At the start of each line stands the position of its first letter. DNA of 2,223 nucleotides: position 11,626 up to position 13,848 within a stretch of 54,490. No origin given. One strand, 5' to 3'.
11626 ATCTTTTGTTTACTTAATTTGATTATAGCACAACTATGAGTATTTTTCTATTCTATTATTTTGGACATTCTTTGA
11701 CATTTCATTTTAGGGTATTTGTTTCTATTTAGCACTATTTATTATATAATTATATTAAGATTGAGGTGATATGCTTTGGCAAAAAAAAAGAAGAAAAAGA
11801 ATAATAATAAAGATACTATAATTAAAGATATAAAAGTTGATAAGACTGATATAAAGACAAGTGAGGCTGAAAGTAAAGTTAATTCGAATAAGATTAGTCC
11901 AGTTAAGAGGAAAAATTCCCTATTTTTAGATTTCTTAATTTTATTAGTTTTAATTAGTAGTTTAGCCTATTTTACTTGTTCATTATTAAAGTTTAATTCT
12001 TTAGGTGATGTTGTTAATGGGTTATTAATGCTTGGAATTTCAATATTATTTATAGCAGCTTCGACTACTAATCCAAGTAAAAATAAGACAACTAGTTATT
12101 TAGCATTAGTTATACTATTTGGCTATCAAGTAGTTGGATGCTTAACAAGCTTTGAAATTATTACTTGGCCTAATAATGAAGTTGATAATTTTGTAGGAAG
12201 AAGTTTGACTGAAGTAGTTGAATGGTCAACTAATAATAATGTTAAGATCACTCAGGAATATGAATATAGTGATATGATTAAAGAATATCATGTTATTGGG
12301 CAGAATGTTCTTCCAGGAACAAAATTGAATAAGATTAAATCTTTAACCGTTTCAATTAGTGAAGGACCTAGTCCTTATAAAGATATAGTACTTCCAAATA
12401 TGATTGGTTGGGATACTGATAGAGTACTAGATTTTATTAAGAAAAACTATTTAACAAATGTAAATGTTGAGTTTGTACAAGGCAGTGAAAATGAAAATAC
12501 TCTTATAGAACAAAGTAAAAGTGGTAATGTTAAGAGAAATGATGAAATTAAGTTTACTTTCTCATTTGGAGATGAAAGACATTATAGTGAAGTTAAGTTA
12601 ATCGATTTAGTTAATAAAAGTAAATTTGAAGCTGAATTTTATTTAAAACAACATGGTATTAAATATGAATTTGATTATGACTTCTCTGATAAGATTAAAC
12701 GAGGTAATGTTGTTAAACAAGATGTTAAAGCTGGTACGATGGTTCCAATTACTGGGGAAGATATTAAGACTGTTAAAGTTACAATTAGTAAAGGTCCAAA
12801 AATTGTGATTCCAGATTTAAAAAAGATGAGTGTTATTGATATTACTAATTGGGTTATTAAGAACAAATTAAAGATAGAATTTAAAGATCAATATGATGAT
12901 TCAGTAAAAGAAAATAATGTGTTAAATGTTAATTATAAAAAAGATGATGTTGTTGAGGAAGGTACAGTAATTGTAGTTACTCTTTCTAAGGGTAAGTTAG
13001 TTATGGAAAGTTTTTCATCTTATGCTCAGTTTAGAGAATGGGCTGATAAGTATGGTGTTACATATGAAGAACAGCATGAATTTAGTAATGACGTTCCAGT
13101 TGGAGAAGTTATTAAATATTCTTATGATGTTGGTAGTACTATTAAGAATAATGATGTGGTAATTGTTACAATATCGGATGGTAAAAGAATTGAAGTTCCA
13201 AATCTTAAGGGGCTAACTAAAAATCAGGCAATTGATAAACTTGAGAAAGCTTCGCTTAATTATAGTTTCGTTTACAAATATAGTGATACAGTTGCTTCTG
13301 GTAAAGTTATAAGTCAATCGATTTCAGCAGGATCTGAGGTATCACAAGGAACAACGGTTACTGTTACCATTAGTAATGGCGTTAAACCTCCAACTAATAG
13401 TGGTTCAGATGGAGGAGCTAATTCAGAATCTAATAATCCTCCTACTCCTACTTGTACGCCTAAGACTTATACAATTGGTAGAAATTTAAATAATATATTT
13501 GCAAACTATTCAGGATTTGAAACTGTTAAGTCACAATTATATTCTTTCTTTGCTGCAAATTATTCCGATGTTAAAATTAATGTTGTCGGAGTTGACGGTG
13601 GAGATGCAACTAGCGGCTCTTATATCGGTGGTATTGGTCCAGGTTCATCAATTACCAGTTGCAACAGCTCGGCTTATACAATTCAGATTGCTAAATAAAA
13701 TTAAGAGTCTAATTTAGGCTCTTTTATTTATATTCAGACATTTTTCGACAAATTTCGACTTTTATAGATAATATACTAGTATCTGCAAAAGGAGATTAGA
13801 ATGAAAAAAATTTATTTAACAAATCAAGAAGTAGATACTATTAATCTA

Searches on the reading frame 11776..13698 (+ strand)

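Call 10: search_protein_families(library=pfam, proteins=[window:11776-13698:+], max_evalue=0.00001)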
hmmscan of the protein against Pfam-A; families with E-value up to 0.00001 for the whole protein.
window:11776-13698:+ (640 aa): 1 family
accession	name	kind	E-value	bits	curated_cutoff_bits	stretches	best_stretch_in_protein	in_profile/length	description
PF03793.24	PASTA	-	8.4e-56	186.3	23.2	5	472-534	1-64/64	PASTA domain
